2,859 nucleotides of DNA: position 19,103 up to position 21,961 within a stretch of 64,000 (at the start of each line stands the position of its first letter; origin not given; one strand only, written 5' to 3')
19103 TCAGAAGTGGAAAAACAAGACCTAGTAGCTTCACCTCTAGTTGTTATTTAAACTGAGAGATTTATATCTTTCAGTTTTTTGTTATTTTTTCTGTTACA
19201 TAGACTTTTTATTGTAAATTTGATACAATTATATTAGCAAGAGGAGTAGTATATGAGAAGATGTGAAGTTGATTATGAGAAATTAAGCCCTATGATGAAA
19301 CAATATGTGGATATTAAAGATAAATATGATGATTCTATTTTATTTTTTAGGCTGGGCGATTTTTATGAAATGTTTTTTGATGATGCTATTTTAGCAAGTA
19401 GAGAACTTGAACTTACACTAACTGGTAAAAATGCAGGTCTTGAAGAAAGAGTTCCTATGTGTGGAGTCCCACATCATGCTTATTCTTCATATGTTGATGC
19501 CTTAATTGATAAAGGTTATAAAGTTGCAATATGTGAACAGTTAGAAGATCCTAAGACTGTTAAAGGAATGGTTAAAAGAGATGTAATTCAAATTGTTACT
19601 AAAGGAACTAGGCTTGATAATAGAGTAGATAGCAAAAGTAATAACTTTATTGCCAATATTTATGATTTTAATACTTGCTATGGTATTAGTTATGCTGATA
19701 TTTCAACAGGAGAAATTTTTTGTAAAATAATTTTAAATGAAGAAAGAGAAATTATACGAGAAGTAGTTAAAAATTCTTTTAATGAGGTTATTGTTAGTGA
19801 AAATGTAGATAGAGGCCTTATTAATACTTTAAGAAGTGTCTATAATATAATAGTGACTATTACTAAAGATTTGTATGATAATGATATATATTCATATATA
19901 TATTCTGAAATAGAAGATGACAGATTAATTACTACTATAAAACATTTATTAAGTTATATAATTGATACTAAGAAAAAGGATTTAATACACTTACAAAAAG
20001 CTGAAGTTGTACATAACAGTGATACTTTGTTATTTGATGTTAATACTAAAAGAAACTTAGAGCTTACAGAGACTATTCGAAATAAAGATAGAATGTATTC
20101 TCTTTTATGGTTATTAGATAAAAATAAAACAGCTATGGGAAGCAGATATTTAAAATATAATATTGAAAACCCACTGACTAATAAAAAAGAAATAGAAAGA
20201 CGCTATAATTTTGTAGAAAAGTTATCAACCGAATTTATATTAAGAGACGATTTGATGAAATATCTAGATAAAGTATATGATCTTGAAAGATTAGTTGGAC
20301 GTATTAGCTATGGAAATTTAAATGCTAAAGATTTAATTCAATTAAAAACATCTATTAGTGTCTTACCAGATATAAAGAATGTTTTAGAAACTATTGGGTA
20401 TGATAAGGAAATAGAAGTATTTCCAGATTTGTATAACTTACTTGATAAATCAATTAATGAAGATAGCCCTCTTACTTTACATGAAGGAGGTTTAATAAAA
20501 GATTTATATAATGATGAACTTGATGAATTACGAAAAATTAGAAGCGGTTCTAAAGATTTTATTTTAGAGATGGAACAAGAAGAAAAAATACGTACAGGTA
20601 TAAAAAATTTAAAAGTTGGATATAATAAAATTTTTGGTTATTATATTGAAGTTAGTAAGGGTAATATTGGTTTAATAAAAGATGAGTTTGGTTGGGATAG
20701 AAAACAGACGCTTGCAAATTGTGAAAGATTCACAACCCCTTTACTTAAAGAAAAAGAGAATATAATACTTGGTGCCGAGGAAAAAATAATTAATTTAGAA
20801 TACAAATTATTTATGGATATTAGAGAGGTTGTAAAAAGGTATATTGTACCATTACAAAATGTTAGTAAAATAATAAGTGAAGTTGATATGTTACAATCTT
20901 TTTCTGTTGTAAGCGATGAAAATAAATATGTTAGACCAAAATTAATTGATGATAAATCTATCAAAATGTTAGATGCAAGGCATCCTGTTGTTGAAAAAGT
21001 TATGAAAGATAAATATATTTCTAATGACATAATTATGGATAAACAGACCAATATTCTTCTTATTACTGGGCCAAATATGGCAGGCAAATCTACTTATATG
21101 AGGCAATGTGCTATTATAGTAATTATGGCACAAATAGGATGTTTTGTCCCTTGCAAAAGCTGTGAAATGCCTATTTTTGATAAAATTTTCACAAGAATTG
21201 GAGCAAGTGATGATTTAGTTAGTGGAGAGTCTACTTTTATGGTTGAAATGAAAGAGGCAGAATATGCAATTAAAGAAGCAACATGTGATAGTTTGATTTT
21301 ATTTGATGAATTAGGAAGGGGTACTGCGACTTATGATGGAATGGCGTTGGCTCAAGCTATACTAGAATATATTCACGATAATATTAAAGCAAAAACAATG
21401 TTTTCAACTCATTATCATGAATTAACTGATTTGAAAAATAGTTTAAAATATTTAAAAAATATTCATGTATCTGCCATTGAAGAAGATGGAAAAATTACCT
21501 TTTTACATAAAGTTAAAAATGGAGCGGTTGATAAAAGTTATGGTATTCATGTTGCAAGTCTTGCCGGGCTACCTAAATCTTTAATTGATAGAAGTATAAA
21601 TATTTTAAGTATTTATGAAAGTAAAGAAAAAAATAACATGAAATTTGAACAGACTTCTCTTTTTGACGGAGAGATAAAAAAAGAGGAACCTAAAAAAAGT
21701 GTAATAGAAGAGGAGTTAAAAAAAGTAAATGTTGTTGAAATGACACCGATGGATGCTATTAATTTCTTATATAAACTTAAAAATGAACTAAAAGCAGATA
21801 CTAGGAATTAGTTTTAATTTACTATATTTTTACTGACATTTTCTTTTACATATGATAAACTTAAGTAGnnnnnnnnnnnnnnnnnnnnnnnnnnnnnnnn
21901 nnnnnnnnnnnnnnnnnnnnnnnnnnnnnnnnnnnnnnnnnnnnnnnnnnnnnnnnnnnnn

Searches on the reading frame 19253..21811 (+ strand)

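Call 10: search_protein_families(library=pfam, proteins=[window:19253-21811:+], max_evalue=0.001)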
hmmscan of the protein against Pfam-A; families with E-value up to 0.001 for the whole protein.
window:19253-21811:+ (852 aa): 5 families
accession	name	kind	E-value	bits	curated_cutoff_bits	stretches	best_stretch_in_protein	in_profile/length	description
PF00488.27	MutS_V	-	3.9e-83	278.5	30.2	1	603-785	2-184/188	MutS domain V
PF05192.23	MutS_III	-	1.4e-47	163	34.1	1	264-551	1-194/194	MutS domain III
PF01624.25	MutS_I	-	1.5e-44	151.3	20.6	1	13-123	2-112/113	MutS domain I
PF05190.23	MutS_IV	-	6.6e-25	87.7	22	1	419-511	2-92/92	MutS family domain IV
PF05188.22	MutS_II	-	3.7e-06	27.8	25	1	131-246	1-131/133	MutS domain II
